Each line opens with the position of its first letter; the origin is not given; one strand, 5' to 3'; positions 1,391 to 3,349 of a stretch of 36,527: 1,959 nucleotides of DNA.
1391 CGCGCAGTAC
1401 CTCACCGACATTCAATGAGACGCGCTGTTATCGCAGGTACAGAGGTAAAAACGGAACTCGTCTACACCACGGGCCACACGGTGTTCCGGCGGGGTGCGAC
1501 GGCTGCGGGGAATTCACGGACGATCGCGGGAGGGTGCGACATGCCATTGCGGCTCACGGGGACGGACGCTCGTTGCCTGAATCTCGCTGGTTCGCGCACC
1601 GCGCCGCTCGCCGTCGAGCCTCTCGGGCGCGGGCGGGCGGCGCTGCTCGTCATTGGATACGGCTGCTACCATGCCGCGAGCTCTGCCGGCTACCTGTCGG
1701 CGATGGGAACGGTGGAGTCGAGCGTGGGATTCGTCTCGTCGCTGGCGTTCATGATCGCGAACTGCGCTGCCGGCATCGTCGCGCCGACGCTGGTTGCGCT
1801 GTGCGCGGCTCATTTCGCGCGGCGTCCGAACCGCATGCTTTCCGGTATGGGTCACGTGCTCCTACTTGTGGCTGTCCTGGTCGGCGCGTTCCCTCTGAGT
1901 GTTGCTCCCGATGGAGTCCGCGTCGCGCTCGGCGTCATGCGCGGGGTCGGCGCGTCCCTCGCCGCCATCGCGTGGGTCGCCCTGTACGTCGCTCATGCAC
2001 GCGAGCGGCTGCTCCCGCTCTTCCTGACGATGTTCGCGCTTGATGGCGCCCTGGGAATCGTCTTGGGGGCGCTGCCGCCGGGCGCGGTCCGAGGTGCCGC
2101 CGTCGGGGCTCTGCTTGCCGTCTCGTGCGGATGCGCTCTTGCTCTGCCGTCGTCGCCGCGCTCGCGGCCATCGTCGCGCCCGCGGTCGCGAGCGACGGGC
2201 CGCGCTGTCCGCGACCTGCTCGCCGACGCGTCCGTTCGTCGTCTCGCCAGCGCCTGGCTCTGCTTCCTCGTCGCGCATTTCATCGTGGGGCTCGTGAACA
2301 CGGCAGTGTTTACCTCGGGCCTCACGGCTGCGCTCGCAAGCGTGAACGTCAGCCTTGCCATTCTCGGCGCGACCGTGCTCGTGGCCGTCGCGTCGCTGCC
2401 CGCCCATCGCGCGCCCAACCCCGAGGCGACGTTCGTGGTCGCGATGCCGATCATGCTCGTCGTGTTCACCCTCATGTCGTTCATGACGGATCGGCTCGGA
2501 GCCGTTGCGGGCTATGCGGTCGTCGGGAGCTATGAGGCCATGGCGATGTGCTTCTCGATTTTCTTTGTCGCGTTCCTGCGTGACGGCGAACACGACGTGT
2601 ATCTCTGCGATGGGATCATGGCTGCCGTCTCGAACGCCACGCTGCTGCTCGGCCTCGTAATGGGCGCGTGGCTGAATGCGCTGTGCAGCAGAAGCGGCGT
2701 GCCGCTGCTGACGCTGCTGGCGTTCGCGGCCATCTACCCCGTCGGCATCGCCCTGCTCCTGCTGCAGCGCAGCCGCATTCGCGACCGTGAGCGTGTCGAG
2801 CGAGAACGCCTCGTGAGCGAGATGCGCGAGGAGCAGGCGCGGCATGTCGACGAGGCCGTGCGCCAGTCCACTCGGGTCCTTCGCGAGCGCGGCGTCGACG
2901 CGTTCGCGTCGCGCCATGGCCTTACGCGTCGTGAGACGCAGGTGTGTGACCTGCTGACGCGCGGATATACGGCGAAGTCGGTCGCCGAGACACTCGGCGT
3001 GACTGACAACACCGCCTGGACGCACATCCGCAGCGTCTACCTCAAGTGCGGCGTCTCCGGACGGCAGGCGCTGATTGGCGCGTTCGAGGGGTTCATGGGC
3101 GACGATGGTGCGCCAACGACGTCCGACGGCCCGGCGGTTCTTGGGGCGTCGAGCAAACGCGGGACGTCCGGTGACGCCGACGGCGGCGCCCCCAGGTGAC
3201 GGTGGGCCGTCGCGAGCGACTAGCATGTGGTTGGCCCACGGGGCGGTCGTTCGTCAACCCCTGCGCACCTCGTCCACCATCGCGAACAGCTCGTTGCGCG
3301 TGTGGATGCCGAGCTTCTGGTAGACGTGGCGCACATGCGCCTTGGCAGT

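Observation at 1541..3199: LuxR HTH fused to a ~12-TM domain with no recognisable sensory module: a membrane-tethered, transporter-like one-component sensor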

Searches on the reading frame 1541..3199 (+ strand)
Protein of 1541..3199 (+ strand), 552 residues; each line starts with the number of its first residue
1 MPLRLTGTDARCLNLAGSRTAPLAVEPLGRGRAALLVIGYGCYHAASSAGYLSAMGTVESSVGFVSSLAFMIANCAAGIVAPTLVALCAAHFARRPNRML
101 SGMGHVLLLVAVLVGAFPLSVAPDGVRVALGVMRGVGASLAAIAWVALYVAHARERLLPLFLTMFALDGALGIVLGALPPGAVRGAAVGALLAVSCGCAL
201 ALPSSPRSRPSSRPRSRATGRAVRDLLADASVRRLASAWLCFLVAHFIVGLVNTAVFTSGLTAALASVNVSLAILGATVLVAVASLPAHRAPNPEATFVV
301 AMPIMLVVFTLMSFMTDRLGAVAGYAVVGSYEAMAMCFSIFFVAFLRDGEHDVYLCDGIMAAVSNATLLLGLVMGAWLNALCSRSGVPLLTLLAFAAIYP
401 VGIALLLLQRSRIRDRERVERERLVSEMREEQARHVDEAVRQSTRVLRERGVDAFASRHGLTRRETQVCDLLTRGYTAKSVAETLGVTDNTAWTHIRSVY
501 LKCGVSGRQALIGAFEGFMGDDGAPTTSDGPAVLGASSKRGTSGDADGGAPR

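Call 6: search_protein_families(library=pfam, proteins=[window:1541-3199:+], max_evalue=1)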
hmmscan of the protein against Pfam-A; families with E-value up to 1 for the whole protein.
window:1541-3199:+ (552 aa): 4 families
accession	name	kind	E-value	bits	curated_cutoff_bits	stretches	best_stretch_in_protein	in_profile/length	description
PF00196.25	GerE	-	1.9e-08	34.2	23.5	1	461-512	3-54/57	Bacterial regulatory proteins, luxR family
PF04967.18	HTH_10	-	0.012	15.8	23.1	1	474-499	22-47/53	HTH DNA binding domain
PF13542.12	HTH_Tnp_ISL3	-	0.042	13.7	27.4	1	462-494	13-45/51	Helix-turn-helix domain of transposase family ISL3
PF11014.13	DUF2852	-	0.084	13.4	22.5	1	390-455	12-74/116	Protein of unknown function (DUF2852)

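Call 7: search_protein_families(library=ncbifam, proteins=[window:1541-3199:+], max_evalue=1)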
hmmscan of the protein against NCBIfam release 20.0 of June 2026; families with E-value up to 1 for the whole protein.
window:1541-3199:+ (552 aa): 16 families
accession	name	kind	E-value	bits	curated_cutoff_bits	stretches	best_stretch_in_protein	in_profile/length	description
NF003420.0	PRK04841.1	equivalog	7.1e-12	44.2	537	1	407-512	784-890/903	HTH-type transcriptional regulator MalT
NF047785.1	respo_reg_MadR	equivalog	7.8e-06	25.4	300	1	440-509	129-197/209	MadR family response regulator transcription factor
NF041232.1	BagY_FevT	exception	5.2e-05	22.3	700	1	459-514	295-350/367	LuxR family transcriptional regulator BagY/FevT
NF052445.1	RespRegMctR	equivalog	7e-05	22.3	300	1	458-511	142-195/205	two-component system response regulator MctR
NF007685.0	PRK10360.1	equivalog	0.00028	20.8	258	1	456-507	133-184/196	response regulator transcription factor UhpA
NF011896.0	PRK15369.1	equivalog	0.00031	20.4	242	1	433-496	124-185/211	two component system response regulator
NF052366.1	photon_PedR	equivalog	0.00049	20.2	120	1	461-512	3-54/74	photosynthetic electron transport-dependent transcriptional regulator PedR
NF007935.0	PRK10651.1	equivalog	0.00058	19.1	250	1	446-506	141-201/216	two-component system response regulator NarL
NF007708.0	PRK10403.1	equivalog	0.0017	17.9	343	1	447-510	138-203/215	nitrate/nitrite response regulator protein NarP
TIGR03020.2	EpsA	equivalog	0.0023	17.6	170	1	424-510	159-240/247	XrtB/PEP-CTERM-associated transcriptional regulator EpsA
TIGR03541.1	reg_near_HchA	equivalog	0.006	16.1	215.6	1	451-507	162-218/232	PA1136 family autoinducer-binding transcriptional regulator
NF047608.1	LIC13292_fam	subfamily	0.01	16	200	1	448-514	90-156/166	LIC13292 family transcriptional regulator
NF007505.1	PRK10100.1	equivalog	0.011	15.4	250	1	457-508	141-192/204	biofilm master transcriptional regulator CsgD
NF041673.1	transregRamA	equivalog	0.076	12.1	500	1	426-509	182-267/280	acetate metabolism transcriptional regulator RamA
NF040749.1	tetrathio_RR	equivalog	0.12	12.1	290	1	435-506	110-179/191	tetrathionate respiration response regulator TtrR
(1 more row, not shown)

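Call 28: search_protein_families(library=pfam, alignment_id=A1, max_evalue=0.01)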
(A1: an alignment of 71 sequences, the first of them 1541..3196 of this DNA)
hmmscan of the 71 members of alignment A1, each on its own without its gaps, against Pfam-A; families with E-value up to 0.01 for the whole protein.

A. member 1, window:1541-3196:+ (552 aa): 1 family
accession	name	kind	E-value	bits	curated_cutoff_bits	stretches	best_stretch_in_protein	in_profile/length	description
PF00196.25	GerE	-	1.9e-08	34.2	23.5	1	461-512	3-54/57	Bacterial regulatory proteins, luxR family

B. families by the number of members that match (of 71 scanned): 20 families
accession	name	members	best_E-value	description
PF00196.25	GerE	70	1e-18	Bacterial regulatory proteins, luxR family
PF08279.18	HTH_11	13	0.00014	HTH domain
PF13384.12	HTH_23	10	6.6e-05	Homeodomain-like domain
PF08281.18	Sigma70_r4_2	9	0.0005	Sigma-70, region 4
PF04967.18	HTH_10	5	0.0006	HTH DNA binding domain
PF01978.25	TrmB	2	0.00018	Sugar-specific transcriptional regulator TrmB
PF13556.12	HTH_30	2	0.00076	PucR C-terminal helix-turn-helix domain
PF13936.12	HTH_38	2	0.0016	Helix-turn-helix domain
PF13542.12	HTH_Tnp_ISL3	2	0.0049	Helix-turn-helix domain of transposase family ISL3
PF07690.21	MFS_1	1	0.00012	Major Facilitator Superfamily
PF13412.12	HTH_24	1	0.00026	Winged helix-turn-helix DNA-binding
PF19779.4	DUF6264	1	0.0025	Family of unknown function (DUF6264)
PF13551.12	HTH_29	1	0.0028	Winged helix-turn helix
PF19889.5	DUF6362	1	0.0036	Domain of unknown function (DUF6362)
PF04256.18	DUF434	1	0.0039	Protein of unknown function (DUF434)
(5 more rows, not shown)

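Call 31: search_solved_structures(query=A1, max_evalue=1)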
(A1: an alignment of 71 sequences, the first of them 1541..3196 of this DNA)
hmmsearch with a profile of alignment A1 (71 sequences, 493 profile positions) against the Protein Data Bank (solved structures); distinct sequences matched with E-value up to 1: 58.
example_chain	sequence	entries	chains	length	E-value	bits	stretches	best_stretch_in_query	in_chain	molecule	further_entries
1fse_A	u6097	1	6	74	2e-15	59.8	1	431-481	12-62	GERE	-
4wt0_B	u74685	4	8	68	2.1e-15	59.7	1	430-486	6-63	Response regulator receiver domain protein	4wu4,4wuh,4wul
4wsz_A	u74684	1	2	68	3.3e-15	59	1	430-486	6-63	Response regulator receiver domain protein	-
7x1k_A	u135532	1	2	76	2.2e-14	56.3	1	430-480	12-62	Chemotaxis protein CheY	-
4yn8_A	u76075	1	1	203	3.8e-14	55.5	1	418-484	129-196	Response regulator ChrA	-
5hev_A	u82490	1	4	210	3.4e-13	52.4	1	407-479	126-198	Response regulator protein VraR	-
6jqs_A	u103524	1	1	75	2e-12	49.9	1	428-482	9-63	DNA-binding response regulator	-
3kln_A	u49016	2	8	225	2.4e-12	49.6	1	430-481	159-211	Transcriptional regulator, LuxR family | Transcriptional regulator VpsT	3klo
8u3b_G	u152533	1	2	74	6.8e-12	48.1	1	430-480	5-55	Nitrate/nitrite response regulator protein NarL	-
1je8_A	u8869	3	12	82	8e-12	47.9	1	430-480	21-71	Nitrate/Nitrite Response Regulator Protein NARL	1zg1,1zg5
4gvp_A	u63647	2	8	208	1.4e-11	47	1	412-487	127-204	Response regulator protein vraR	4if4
7ve6_A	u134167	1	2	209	1.5e-11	47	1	412-487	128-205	Response regulator protein VraR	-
1a04_A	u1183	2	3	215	2.5e-11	46.2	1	429-480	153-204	NITRATE/NITRITE RESPONSE REGULATOR PROTEIN NARL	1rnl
2rnj_A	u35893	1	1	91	3e-11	46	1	421-487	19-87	Response regulator protein vraR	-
7ve4_A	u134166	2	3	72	4.4e-11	45.4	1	430-487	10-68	DNA-binding response regulator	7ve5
5wuf_A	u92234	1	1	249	0.39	12.6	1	54-174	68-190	Putative membrane protein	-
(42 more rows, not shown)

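Call 33: predict_structure(alignment_id=A1)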
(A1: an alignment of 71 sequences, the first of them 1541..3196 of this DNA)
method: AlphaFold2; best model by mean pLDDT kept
length: 552 residues; sequences in the alignment: 71
mean_pLDDT: 86.9   pTM: 0.79
mean pLDDT of the five models: 86.9, 86.0, 85.7, 85.4, 84.9
residues with pLDDT >= 90: 366; 70-90: 106; 50-70: 41; < 50: 39
segments of 3 or more residues with pLDDT < 50: 1-7, 11-16, 530-552
pLDDT, mean of each block of 10 residues (from residue 1): 48 49 67 96 97 93 87 97 95 84 97 87 87 98 96 91 97 96 96 97 70 56 76 92 94 89 90 96 87 84 86 85 92 95 92 94 97 95 92 90 90 92 94 90 92 97 98 97 98 98 97 95 57 46 44 41
secondary structure, 60 per line:
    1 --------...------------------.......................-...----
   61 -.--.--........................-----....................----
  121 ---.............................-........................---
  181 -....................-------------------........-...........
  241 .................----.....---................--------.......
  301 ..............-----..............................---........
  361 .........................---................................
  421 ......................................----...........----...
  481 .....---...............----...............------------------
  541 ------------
elements in order: H30-52 H68-91 H97-116 H124-152 H154-177 H182-201 H221-228 H230-257 H262-266 H270-285 H294-314 H320-349 H353-385 H389-458 H463-473 H478-485 H489-503 H508-522

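Call 36: fold_search(model_id=the predicted structure, library=pdb)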
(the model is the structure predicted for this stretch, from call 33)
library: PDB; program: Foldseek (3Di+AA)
matches with E <= 10: 733; with E <= 0.001: 219
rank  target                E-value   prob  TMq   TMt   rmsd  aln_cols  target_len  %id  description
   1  8t69                  4.8e-07  1.00  0.48  0.65   6.3       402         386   14  Human VMAT2 in complex with tetrabenazine (released 2023-11-01)
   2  8thr                  6.0e-07  1.00  0.48  0.65   6.3       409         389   14  Structure of the human vesicular monoamine transporter 2 (VMAT2) bound to tetrabenazine in an occluded conformation (released 2023-10-25)
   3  8wvg_A                1.3e-06  1.00  0.49  0.66   7.2       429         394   13  Human VMAT2 in complex with tetrabenazine (released 2024-09-25)
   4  8wlk                  1.4e-06  1.00  0.48  0.66   6.6       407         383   14  Cryo-EM structure of human VMAT2 in presence of Tetrabenazine, determined in an outward-facing conformation (released 2024-06-12)
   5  8jsx                  1.8e-06  1.00  0.48  0.67   5.9       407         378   14  VMAT2 complex with noradrenaline in lumen-facing state (released 2024-05-08)
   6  8ucl_A                2.0e-06  1.00  0.49  0.68   5.4       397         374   15  Komagataella pastoris Cytochrome c oxidase in complex with human VMAT2 and Tetrabenazine (released 2024-10-09)
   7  8tgk_A                3.6e-06  1.00  0.49  0.67   5.4       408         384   14  VMAT1 dimer with histamine and reserpine (released 2024-03-20)
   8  9kqa                  3.6e-06  1.00  0.47  0.65   6.4       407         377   15  Cryo-EM structure of human VMAT2 in complex with Tetrabenazine (released 2025-01-15)
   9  8jtb                  3.7e-06  1.00  0.49  0.68   5.3       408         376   15  VMAT2 complex with dopamine (released 2024-05-08)
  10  8x3k                  4.5e-06  1.00  0.48  0.66   5.9       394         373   15  Cryo-EM structure of human VMAT2 in complex with serotonin. (released 2025-01-15)
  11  8wrd_A                4.9e-06  1.00  0.48  0.64   7.8       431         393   15  Human VMAT2 in the apo state (released 2024-09-25)
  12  8tgj_A                5.1e-06  1.00  0.49  0.67   5.5       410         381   14  VMAT1 dimer in unbound form and with reserpine (released 2024-03-20)
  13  8xob                  6.0e-06  1.00  0.48  0.65   6.1       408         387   14  VMAT2 protonated state (released 2024-05-08)
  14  8wlj_A                6.0e-06  1.00  0.48  0.61   6.7       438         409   14  Cryo-EM structure of human apo VMAT2 with nanobody in an outward-facing conformation (released 2024-06-12)
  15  8wre_A                6.2e-06  1.00  0.48  0.64   5.9       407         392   15  Human VMAT2 in complex with dopamine (released 2024-09-25)
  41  6zgs_A                3.2e-05  1.00  0.44  0.56   7.3       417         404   15  Crystal structure of a MFS transporter with bound 3-phenylpropanoic acid at 2.39 Angstroem resolution (released 2021-10-20)
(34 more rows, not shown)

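Call 42: list_cluster_members(proteins=[window:1541-3196:+, window:7926-9479:-, window:13615-15189:-, window:19305-20852:+, window:32119-33705:-, window:17294-19021:-, window:15413-17089:+])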
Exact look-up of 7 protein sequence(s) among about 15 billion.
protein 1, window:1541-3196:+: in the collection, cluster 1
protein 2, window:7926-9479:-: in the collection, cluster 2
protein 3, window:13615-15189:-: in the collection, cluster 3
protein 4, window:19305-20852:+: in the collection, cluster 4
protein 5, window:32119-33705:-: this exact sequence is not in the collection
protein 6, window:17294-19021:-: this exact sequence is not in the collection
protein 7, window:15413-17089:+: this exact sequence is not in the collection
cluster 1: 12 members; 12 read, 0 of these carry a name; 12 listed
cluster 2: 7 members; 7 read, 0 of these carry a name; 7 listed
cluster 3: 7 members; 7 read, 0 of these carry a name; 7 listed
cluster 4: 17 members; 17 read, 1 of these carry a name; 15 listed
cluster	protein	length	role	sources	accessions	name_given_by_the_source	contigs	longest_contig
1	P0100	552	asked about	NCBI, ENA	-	-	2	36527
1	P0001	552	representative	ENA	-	-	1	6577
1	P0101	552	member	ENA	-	-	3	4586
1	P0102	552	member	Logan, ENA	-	-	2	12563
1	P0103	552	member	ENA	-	-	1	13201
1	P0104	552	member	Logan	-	-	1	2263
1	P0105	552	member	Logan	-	-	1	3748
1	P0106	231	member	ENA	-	-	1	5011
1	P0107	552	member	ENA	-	-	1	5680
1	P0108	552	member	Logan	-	-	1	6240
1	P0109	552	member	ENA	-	-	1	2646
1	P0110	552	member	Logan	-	-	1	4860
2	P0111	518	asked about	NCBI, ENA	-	-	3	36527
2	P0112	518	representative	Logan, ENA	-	-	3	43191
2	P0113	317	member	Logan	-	-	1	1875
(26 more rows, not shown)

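Call 44: find_related_loci(query=window:1541-3196:+, collection=genome_contigs, flank=6000)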
Query window:1541-3196:+ (552 aa) in genome_contigs; peptide patterns used: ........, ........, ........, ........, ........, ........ (x = any residue, [..] = any of these).
80 stretches matched a pattern, but none encodes a relative of the query by tblastn (E <= 1e-3).

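Call 47: find_related_loci(query=A2, collection=genome_contigs, flank=6000)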
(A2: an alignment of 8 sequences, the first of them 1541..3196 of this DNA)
Query A2 (552 aa) in genome_contigs; peptide patterns used: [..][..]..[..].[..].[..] (x = any residue, [..] = any of these).
16 stretches matched a pattern; 8 encode a relative of the query (tblastn E <= 1e-3); 8 distinct loci.
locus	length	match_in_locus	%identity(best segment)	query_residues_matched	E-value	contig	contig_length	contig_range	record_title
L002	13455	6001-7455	39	22-516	2e-92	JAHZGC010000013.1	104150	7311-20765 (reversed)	MAG: Coriobacteriaceae bacterium isolate HRGM_Genome_3029 HRGM_Genome_3029_13, whole genome shotgun sequence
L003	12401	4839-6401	37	32-516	1e-91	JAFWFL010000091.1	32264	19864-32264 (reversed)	MAG: Coriobacteriales bacterium isolate RGIG5691 Sheep_Duodenum.Co__c869626, whole genome shotgun sequence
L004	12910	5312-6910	29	38-522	9e-52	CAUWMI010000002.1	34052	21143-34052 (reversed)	MAG: uncultured Slackia sp. isolate SRS10476988__bin21 genome assembly, contig: SRS10476988_NODE_690_length_34052_cov_5.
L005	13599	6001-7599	29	38-522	6e-52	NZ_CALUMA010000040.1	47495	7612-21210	MAG: uncultured Slackia sp. isolate E40__bin219 E40__k127_2844195, whole genome shotgun sequence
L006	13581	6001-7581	29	32-522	2e-49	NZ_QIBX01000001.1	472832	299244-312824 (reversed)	Slackia equolifaciens strain DSM 24851 DSM24851T_contig_001, whole genome shotgun sequence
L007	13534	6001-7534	31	27-545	3e-41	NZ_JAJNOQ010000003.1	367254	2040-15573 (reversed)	Paraeggerthella hominis strain NSJ-152 NSJ-152_ctg003, whole genome shotgun sequence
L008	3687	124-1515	29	38-520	1e-34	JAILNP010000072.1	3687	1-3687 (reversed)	MAG: Eggerthellaceae bacterium isolate RUI283 k141_10753039_flag=1_multi=6.0000_len=3687, whole genome shotgun sequence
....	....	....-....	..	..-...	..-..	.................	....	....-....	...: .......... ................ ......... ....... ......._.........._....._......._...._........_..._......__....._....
